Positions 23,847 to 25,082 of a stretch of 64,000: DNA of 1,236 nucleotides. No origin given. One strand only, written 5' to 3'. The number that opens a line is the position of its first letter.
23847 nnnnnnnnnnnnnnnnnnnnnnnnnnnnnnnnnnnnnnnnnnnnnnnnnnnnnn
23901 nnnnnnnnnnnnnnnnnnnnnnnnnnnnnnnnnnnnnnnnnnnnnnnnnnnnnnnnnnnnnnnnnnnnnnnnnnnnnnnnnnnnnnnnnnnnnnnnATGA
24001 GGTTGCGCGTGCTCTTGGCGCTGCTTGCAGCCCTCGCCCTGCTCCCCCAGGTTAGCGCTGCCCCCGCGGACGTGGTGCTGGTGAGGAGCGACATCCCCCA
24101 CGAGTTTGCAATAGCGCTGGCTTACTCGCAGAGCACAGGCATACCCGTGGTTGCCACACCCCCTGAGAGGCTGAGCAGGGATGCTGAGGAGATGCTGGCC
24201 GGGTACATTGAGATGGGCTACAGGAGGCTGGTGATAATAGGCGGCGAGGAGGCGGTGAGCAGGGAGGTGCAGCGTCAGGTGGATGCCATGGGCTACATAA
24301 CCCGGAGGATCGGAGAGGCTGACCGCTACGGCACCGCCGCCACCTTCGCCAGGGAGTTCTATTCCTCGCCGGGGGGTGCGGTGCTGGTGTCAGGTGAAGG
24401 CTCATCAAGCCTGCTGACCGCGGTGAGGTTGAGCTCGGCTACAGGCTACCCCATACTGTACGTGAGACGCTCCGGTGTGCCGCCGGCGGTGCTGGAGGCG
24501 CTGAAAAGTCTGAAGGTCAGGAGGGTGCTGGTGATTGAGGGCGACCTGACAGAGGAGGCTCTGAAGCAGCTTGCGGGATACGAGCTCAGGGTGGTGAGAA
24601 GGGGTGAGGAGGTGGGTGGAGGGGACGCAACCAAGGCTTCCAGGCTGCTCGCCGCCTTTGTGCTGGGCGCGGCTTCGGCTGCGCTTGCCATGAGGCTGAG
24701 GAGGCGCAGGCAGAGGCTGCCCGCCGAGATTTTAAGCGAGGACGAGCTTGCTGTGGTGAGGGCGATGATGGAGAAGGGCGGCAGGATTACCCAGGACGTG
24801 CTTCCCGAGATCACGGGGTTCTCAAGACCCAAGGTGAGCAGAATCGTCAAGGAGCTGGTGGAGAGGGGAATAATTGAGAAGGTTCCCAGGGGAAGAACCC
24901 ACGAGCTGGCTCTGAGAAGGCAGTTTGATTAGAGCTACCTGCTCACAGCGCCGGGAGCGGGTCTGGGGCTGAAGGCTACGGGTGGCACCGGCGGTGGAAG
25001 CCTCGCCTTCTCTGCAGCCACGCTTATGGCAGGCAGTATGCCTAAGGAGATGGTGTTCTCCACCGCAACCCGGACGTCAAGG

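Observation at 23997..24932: One-component membrane-anchored regulator: extracellular CWB2-like domain, single TM, cytoplasmic winged HTH, co-transcribed with a CorC/HlyC transporter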

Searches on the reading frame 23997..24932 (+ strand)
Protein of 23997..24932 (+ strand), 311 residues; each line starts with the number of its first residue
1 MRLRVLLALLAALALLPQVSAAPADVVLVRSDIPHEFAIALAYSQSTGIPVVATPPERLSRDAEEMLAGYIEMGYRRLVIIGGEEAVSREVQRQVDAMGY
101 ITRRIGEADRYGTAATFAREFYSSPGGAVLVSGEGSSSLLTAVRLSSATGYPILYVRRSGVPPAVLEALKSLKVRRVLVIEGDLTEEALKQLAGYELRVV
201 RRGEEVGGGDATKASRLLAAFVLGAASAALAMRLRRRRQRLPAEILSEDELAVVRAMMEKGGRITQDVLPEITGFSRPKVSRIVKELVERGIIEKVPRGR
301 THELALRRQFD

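Call 3: search_protein_families(library=pfam, proteins=[window:23997-24932:+], max_evalue=1)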
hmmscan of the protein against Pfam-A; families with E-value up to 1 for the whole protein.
window:23997-24932:+ (311 aa): 18 families
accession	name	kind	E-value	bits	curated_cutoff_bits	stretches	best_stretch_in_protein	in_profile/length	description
PF24034.1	DUF7343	-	2.5e-13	50.1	27.6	1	247-304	2-59/62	Domain of unknown function (DUF7343)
PF04122.17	CW_binding_2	-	1.6e-09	38.6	24.9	2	104-182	1-64/73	Cell wall binding domain 2 (CWB2)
PF12802.13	MarR_2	-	5.3e-08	33.3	27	1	250-298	7-55/61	MarR family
PF13412.12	HTH_24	-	1.1e-05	25.3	21.9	1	259-294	13-48/48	Winged helix-turn-helix DNA-binding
PF13545.12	HTH_Crp_2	-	3.8e-05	24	27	1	263-298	22-56/70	Crp-like helix-turn-helix domain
PF01978.25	TrmB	-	5.8e-05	23.3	25.6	1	246-298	6-57/68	Sugar-specific transcriptional regulator TrmB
PF09339.16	HTH_IclR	-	8.7e-05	22.7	22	1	251-297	6-52/52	IclR helix-turn-helix domain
PF25213.1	HVO_A0261_N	-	0.00067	19.9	35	1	247-298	10-59/86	HVO_A0261 N-terminal domain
PF13380.12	CoA_binding_2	-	0.0048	17.8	22.8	1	156-200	62-106/116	CoA binding domain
PF13730.12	HTH_36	-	0.0091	16.2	25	1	265-293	27-55/55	Helix-turn-helix domain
PF01047.28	MarR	-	0.0093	16.3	24.6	1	259-297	14-51/59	MarR family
PF22168.2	DIP2311-like_C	-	0.012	16.3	27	1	258-302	15-58/63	Transcriptional regulator DIP2311-like, C-terminal domain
PF02002.24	TFIIE_alpha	-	0.012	15.9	22.9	0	172-202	16-46/105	TFIIE alpha subunit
PF24409.1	wHTH-PRTase_assc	-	0.021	15.3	27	1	260-295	9-43/83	wHTH-PRTase associated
PF04492.19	Phage_rep_O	-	0.029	15.3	28.7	1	261-295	47-81/95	Bacteriophage replication protein O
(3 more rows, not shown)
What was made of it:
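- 24297..24596 (+): CWB2 repeat 2, residues 101-200, with the canonical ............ signature. Best Pfam stretch 104-182 (call 3).
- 24735..24908 (+): Winged helix-turn-helix, residues 247-304. The recognition helix carries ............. and the wing carries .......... PF24034 at 2.5e-13, plus MarR_2 and HTH_24 (call 3).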

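Call 4: search_protein_families(library=ncbifam, proteins=[window:23997-24932:+], max_evalue=1)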
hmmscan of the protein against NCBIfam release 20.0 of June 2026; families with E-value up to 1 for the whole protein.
window:23997-24932:+ (311 aa): 8 families
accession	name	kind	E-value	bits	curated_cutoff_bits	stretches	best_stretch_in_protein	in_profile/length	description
TIGR01884.1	cas_HTH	subfamily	3.6e-05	23.2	60.2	1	240-301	134-195/202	CRISPR-associated CARF protein Csa3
NF040939.2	trans_reg_lrs14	equivalog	0.00011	22.2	90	1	246-296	19-69/103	Lrs14 family HTH-type transcriptional regulator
NF033435.1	S-layer_Clost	equivalog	0.00034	19.6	650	1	77-121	580-627/728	S-layer protein SlpA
TIGR01610.1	phage_O_Nterm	equivalog_domain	0.0015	19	45.5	1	260-295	44-79/95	phage replication protein O, N-terminal domain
NF053606.1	Sta1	subfamily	0.0025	17.9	80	1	246-296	18-67/100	Sta1 family transcriptional regulator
NF033788.1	HTH_metalloreg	subfamily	0.022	14.5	55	1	251-303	14-65/77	metalloregulator ArsR/SmtB family transcription factor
TIGR00373.1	TIGR00373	equivalog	0.024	14.1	149.5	0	170-202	15-47/162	transcription factor E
NF007341.0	PRK09834.1-3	equivalog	0.032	13.4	269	1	251-306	14-70/274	DNA-binding transcriptional regulator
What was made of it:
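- Closest known: MarR/TrmB/Lrs14-type archaeal winged-helix regulators. Same: The wHTH core matches MarR_2, HTH_24, TrmB, IclR and Lrs14 models over about 50 residues (calls 3, 4).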

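Call 6: find_encoding_contigs(protein=window:23997-24932:+, flank=10000, max_places=6)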
Protein window:23997-24932:+ (311 aa): no gene with exactly this product is on record in the collection.

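Call 7: find_homologous_proteins(query=window:23997-24932:+, max_evalue=0.001)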
Query window:23997-24932:+ (311 aa): 14 proteins with E <= 0.001 among 8000 candidates.
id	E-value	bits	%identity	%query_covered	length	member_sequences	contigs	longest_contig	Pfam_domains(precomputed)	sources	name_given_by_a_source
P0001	3.0e-184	629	100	99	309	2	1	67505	PF13412.13,PF04122.18,PF12802.14,PF24034.2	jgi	-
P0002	4.1e-156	537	86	95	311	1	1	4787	PF04122.18,PF12802.14,PF13545.13,PF24034.2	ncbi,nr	ncbi:MAG: hypothetical protein GXN98_04780 [Euryarchaeota archaeon]|nr:hypothetical protein [Euryarc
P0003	6.4e-144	497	80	95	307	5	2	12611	PF13412.13,PF01978.26,PF04122.18,PF09339.17,PF12802.14,PF13545.13,PF24034.2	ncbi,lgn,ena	-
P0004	1.0e-105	371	60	93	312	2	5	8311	PF01978.26,PF04122.18,PF12802.14,PF24034.2,PF25213.2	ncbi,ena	-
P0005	2.0e-104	367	59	100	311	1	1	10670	PF13412.13,PF04122.18,PF12802.14,PF24034.2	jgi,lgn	jgi:uncharacterized membrane protein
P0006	1.6e-102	361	59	93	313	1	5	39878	PF13412.13,PF04122.18,PF09339.17,PF12802.14,PF24034.2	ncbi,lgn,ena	-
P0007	1.6e-102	361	59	92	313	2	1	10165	PF04122.18,PF12802.14,PF24034.2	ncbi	ncbi:DUF7343 domain-containing protein [Candidatus Pyrohabitans sp.]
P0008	2.5e-102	360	61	93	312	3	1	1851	PF13412.13,PF01978.26,PF04122.18,PF09339.17,PF12802.14,PF24034.2,PF25213.2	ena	-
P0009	6.1e-102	359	60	94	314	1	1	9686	PF13412.13,PF04122.18,PF12802.14,PF24034.2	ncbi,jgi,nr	ncbi:MAG: MarR family transcriptional regulator [Euryarchaeota archaeon]|nr:MarR family transcriptio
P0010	1.4e-98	348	56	100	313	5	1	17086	PF13412.13,PF01978.26,PF04122.18,PF09339.17,PF12802.14,PF24034.2,PF25213.2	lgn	-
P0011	1.1e-86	309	51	93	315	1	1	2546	PF04122.18,PF24034.2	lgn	-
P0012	9.9e-84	299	49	93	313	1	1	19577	PF04122.18,PF12802.14,PF24034.2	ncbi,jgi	-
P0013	3.8e-79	284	47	99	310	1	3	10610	PF04122.18,PF24034.2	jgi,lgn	-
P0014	6.6e-78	280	47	98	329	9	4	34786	PF04122.18,PF24034.2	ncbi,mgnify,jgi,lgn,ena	mgnify:CR=1 FL=1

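Call 9: find_encoding_contigs(protein=P0001, flank=6000, max_places=3)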
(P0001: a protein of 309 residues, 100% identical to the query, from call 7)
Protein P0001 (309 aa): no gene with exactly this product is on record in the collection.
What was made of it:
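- Tried and rejected: (1) Exact-sequence look-ups of the window protein and of P0001 found no contig (calls 6, 9).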

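Call 10: find_encoding_contigs(protein=P0014, flank=6000, max_places=4)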
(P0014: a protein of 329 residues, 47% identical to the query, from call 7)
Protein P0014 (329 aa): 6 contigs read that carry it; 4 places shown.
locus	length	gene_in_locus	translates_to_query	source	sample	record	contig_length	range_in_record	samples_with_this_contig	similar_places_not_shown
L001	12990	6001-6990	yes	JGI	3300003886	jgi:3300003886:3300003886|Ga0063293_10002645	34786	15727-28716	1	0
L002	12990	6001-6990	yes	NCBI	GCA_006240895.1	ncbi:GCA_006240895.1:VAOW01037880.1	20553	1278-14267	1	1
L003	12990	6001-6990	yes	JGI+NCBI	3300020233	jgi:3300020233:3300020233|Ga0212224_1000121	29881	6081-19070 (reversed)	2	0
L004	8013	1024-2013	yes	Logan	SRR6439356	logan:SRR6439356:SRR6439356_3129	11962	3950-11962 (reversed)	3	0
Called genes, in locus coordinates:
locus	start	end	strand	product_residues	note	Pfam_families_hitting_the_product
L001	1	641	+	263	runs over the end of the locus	PF23023:Anti-Pycsar_Apyc1, PF13483:Lactamase_B_3 (weak), PF12706:Lactamase_B_2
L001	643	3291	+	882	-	PF00133:tRNA-synt_1, PF01406:tRNA-synt_1e (faint), PF09334:tRNA-synt_1g, PF08264:Anticodon_1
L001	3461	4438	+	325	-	PF02423:OCD_Mu_crystall, PF01488:Shikimate_DH (weak)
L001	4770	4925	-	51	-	-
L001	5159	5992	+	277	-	PF01875:Memo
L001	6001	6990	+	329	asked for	PF04122:CW_binding_2 (faint), PF24034:DUF7343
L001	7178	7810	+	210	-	PF03446:NAD_binding_2 (weak), PF03721:UDPG_MGDP_dh_N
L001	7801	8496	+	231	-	PF00984:UDPG_MGDP_dh, PF03720:UDPG_MGDP_dh_C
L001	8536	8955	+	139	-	PF00892:EamA, PF05653:Mg_trans_NIPA (weak)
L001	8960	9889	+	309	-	PF18301:preATP-grasp_3, PF02655:ATP-grasp_3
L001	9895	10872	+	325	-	PF01968:Hydantoinase_A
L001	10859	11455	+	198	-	PF00696:AA_kinase (weak)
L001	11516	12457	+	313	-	PF06050:HGD-D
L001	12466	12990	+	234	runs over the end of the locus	PF01869:BcrAD_BadFG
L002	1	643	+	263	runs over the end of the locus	PF23023:Anti-Pycsar_Apyc1, PF13483:Lactamase_B_3 (weak), PF00753:Lactamase_B (faint), PF12706:Lactamase_B_2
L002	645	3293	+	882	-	PF00133:tRNA-synt_1, PF01406:tRNA-synt_1e (faint), PF09334:tRNA-synt_1g, PF08264:Anticodon_1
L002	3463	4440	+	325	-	PF02423:OCD_Mu_crystall, PF01488:Shikimate_DH (weak)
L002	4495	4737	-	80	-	PF07282:Cas12f1-like_TNB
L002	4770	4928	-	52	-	-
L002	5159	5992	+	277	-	PF01875:Memo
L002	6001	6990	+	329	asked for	PF04122:CW_binding_2 (faint), PF24034:DUF7343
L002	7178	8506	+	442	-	PF03446:NAD_binding_2 (faint), PF03721:UDPG_MGDP_dh_N, PF00984:UDPG_MGDP_dh, PF03720:UDPG_MGDP_dh_C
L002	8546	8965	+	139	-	PF00892:EamA, PF05653:Mg_trans_NIPA (weak)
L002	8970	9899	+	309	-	PF18301:preATP-grasp_3, PF02655:ATP-grasp_3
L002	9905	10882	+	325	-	PF01968:Hydantoinase_A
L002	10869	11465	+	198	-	PF00696:AA_kinase (weak)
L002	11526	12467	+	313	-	PF06050:HGD-D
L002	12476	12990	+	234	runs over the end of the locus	PF01869:BcrAD_BadFG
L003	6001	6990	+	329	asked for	PF04122:CW_binding_2 (faint), PF24034:DUF7343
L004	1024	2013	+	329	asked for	PF04122:CW_binding_2 (faint), PF24034:DUF7343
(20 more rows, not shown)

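Call 14: find_related_loci(query=A1, collection=genome_contigs, flank=6000)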
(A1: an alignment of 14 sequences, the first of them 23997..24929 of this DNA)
Query A1 (311 aa) in genome_contigs; peptide patterns used: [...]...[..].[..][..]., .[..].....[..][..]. (x = any residue, [..] = any of these).
68 stretches matched a pattern; 42 encode a relative of the query (tblastn E <= 1e-3); 41 distinct loci.
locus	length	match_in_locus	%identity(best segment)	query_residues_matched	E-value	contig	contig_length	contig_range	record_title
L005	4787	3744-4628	86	17-311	1e-146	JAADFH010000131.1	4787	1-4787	MAG: Methanobacteriota archaeon isolate M_MaxBin.010 contig-127_69598, whole genome shotgun sequence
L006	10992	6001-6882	80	16-311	9e-144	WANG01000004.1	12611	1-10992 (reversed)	MAG: Candidatus Hydrothermarchaeota archaeon isolate S140_74_esom k151_105429, whole genome shotgun sequence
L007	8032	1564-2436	60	21-310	1e-111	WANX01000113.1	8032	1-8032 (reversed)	MAG: Candidatus Hydrothermarchaeota archaeon isolate S141_78_esom k151_80976, whole genome shotgun sequence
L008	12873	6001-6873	59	21-310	7e-108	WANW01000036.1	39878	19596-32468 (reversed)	MAG: Candidatus Hydrothermarchaeota archaeon isolate S141_67_esom k151_211391, whole genome shotgun sequence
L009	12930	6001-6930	57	1-310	5e-107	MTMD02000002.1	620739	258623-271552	MAG: Candidatus Pyrohabitans jungbluthii isolate JdFR-16 NRA7_88_11_length_620739_cov_553, whole genome shotgun sequence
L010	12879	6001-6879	49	20-309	5e-89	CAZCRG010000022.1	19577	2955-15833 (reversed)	MAG TPA_asm: Candidatus Hydrothermarchaeota archaeon isolate binchicken_co64_34 genome assembly, contig: NODE_1933_lengt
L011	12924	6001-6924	47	6-309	2e-87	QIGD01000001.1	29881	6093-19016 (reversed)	MAG: Methanobacteriota archaeon isolate SZUA-158 Ga0212224_1000121, whole genome shotgun sequence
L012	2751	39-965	41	5-310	3e-75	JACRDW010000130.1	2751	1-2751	MAG: Methanobacteriota archaeon isolate NC_groundwater_1682_Pr3_B-0.1um_46_15 SR-2_scaffold_141_3112801, whole genome sh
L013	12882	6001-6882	43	20-311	5e-74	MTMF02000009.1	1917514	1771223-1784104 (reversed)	MAG: Candidatus Hydrothermarchaeum profundi isolate JdFR-18 NRA7_48_1_length_1917514_cov_72, whole genome shotgun sequen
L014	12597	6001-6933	42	3-310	1e-72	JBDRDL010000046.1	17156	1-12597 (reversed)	MAG: Methanobacteriota archaeon isolate MEGAHIT-group-1.246 k141_11853434, whole genome shotgun sequence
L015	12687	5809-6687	43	22-310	7e-69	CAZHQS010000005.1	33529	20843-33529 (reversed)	MAG TPA_asm: Candidatus Hydrothermarchaeota archaeon isolate SRP216583_co1_155 genome assembly, contig: NODE_839_length_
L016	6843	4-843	43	36-310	2e-66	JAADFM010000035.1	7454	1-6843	MAG: Methanobacteriota archaeon isolate M_MaxBin.027 contig-127_24821, whole genome shotgun sequence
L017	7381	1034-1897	43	21-310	6e-66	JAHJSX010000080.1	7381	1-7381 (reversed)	MAG: archaeon isolate OS_PC_MetaG.mb.32 OS_PC_MetaG.mb.32_k141_366441, whole genome shotgun sequence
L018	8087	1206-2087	60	20-310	5e-108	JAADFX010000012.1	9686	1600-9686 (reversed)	MAG: Methanobacteriota archaeon isolate M_MaxBin.100 contig-127_12240, whole genome shotgun sequence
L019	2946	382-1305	45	3-310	1e-64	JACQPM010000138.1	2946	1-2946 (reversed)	MAG: Methanobacteriota archaeon isolate NC_groundwater_1307_Ag_S-0.2um_61_78 S_p2_S4_coassembly_k141_3816918, whole geno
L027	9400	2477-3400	33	6-309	3e-44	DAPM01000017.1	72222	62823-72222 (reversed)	MAG TPA_asm: archaeon UBA543 isolate UBA543 UBA543_contig_2871, whole genome shotgun sequence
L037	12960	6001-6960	29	5-310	4e-28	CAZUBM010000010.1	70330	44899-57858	MAG TPA_asm: uncultured Nitrososphaerota archaeon isolate binchicken_co349_52 genome assembly, contig: NODE_35_length_70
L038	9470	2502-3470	30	3-310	8e-26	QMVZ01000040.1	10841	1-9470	MAG: Thermoproteota archaeon isolate B15_G15 B15_Guay15_scaffold_01485, whole genome shotgun sequence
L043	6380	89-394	46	215-310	3e-22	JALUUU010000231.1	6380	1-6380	MAG: archaeon isolate 128-326_metabat1_scaf2bin.045 128-326_scaffold_6891_c1, whole genome shotgun sequence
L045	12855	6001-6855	32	25-304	5e-43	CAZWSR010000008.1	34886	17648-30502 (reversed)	MAG TPA_asm: Candidatus Undinarchaeota archaeon isolate binchicken_co48_198 genome assembly, contig: NODE_1740_length_34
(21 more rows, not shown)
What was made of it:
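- Forty-one genome loci come from Hydrothermarchaeota, Undinarchaeota/Naiadarchaeum, Methanofastidiosa, Theionarchaea, Korarchaeota and Nitrososphaerota (call 14). All 41 genome loci were retrieved with a pattern that includes the recognition helix (call 14).
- Tried and rejected: (9) Invariance of the recognition helix among genome loci was discounted, because the retrieval pattern included it (call 14).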

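Call 17: predict_structure(alignment_id=A1)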
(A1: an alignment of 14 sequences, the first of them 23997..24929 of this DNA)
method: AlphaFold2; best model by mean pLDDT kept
length: 311 residues; sequences in the alignment: 14
mean_pLDDT: 82.0   pTM: 0.59
mean pLDDT of the five models: 82.0, 81.2, 81.1, 80.6, 78.6
residues with pLDDT >= 90: 111; 70-90: 139; 50-70: 46; < 50: 15
segments of 3 or more residues with pLDDT < 50: 16-21, 207-213
pLDDT, mean of each block of 10 residues (from residue 1): 73 54 80 87 89 88 94 92 69 91 86 92 89 84 90 93 94 94 89 91 56 53 66 54 78 88 87 89 89 84 81 60
secondary structure, 60 per line:
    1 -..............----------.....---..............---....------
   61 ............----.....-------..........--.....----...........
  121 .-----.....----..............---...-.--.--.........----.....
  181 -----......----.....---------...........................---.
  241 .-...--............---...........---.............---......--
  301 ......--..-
elements in order: H2-15 E26-30 H34-47 E51-54 H61-72 E77-81 H89-98 E101-105 H110-121 E127-131 H136-149 E153-155 H163-171 E176-180 H186-191 E196-200 H210-236 H248-259 E263-265 H266-273 H277-289 E293-298 E301-306
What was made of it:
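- Checked: It shows two beta-alpha repeats (26-105 and 110-200), a long helix at 210-236 and a winged helix (call 17).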

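Call 21: search_protein_representatives(alignment_id=A1)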
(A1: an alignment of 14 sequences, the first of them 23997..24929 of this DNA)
Query: 14 sequences, 312 profile positions. Proteins with E-value up to 0.001 (for the whole library): 22624; up to 1e-10: 8823; up to 1e-30: 69. The best 150 are listed.
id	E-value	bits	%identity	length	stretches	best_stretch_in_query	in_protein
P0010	6.6e-161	551.2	-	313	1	1-311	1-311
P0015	2.0e-102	359.1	-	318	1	6-311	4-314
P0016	2.4e-102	358.8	-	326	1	4-310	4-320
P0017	2.5e-89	316.1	-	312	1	5-311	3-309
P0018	3.4e-88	312.3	-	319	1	1-311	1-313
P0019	1.1e-84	300.8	-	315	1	3-310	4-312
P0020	1.2e-74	267.9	-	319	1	4-310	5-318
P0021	1.4e-69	251.2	-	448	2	126-311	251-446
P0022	2.2e-66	240.7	-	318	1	5-311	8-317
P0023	2.4e-66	240.6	-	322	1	8-310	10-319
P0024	1.5e-65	238.0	-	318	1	6-310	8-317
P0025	3.8e-63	230.0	-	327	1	5-310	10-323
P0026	6.1e-62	226.1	-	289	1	19-307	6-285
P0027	6.1e-61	222.8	-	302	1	5-310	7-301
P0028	6.8e-61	222.6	-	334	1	4-309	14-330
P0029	1.1e-57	212.2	-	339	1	5-311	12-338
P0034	4.8e-56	206.7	-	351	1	5-310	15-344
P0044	2.2e-45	171.7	-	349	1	4-310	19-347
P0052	2.2e-39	152.0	-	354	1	5-311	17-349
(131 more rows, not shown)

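Call 23: fold_search(model_id=the predicted structure, library=pdb)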
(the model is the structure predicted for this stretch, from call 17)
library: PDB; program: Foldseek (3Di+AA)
matches with E <= 10: 1768; with E <= 0.001: 12
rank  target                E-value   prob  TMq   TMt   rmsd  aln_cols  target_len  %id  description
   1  5j72_A                4.1e-08  1.00  0.48  0.24   3.5       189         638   17  Cwp6 from Clostridium difficile (released 2017-02-08)
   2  9f8f_B                1.7e-06  1.00  0.50  0.40   3.7       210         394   18  SLPL/SLPH (H/L) complex C. difficile Opt2472 strain (SLCT2) (released 2025-09-03)
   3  9f8e_B                2.2e-06  1.00  0.48  0.38   4.2       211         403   18  SLPL/SLPH (H/L) complex from C. difficile SlpA (Ox247_delta_orf2 strain, SLCT11) (released 2025-09-03)
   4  7acy_B                4.9e-06  1.00  0.50  0.42   3.3       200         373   16  H/L (SLPH/SLPL) complex from C. difficile (CD630 strain) (released 2022-03-09)
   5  8bby_B                4.9e-06  1.00  0.50  0.38   3.3       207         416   18  VarB H/L (SLPL/SLPH) complex from C. difficile SlpA (R20291 strain) (released 2023-07-12)
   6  7acz_B                5.9e-06  1.00  0.50  0.39   3.5       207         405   16  RdeltaD2 H/L (LMW SLP/HMW SLP) complex from C. difficile SlpA (R20291 strain) (released 2022-03-09)
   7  7acz_D                6.6e-06  1.00  0.50  0.39   3.4       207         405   18  RdeltaD2 H/L (LMW SLP/HMW SLP) complex from C. difficile SlpA (R20291 strain) (released 2022-03-09)
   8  5j6q                  1.6e-05  1.00  0.49  0.27   3.4       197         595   15  Cwp8 from Clostridium difficile (released 2017-02-08)
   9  7acx_D                3.1e-05  1.00  0.50  0.42   3.4       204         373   16  H/L (SLPH/SLPL) complex from C. difficile (R7404 strain) (released 2022-03-09)
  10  8bby_D                3.3e-05  1.00  0.49  0.38   3.6       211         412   17  VarB H/L (SLPL/SLPH) complex from C. difficile SlpA (R20291 strain) (released 2023-07-12)
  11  7acx_B                3.2e-04  1.00  0.48  0.41   3.7       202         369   15  H/L (SLPH/SLPL) complex from C. difficile (R7404 strain) (released 2022-03-09)
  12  3ejw_A                6.6e-04  0.57  0.18  0.18  29.1       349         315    9  Crystal Structure of the Sinorhizobium meliloti AI-2 receptor, SmLsrB (released 2008-12-02)
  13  5z2j                  1.2e-03  0.89  0.20  0.22  12.8       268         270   10  structure of S38A mutant metal-free periplasmic metal binding protein from candidatus liberibacter asiaticus (released 2018-10-03)
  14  3t95                  1.2e-03  0.51  0.18  0.18  28.7       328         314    9  Crystal structure of LsrB from Yersinia pestis complexed with autoinducer-2 (released 2011-12-07)
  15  5jjp_A                1.9e-03  0.90  0.22  0.18  12.4       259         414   14  Crystal structure of CmiS6 (released 2017-03-22)
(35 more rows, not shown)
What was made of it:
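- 24735..24908 (+): Foldseek hits to ArsR/MarR structures (call 23).
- On CWB2 cell-wall-binding module (PF04122): Foldseek Cwp6/SlpA/Cwp8 at probability 1.00 (call 23).
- Checked: Foldseek against the PDB hits Cwp6, SlpA-HMW and Cwp8 (E 4e-8 to 3e-4) for the ectodomain, and ArsR/MarR structures for the C-terminus (call 23).
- Foldseek also gives weak hits to periplasmic-binding-protein folds (call 23).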
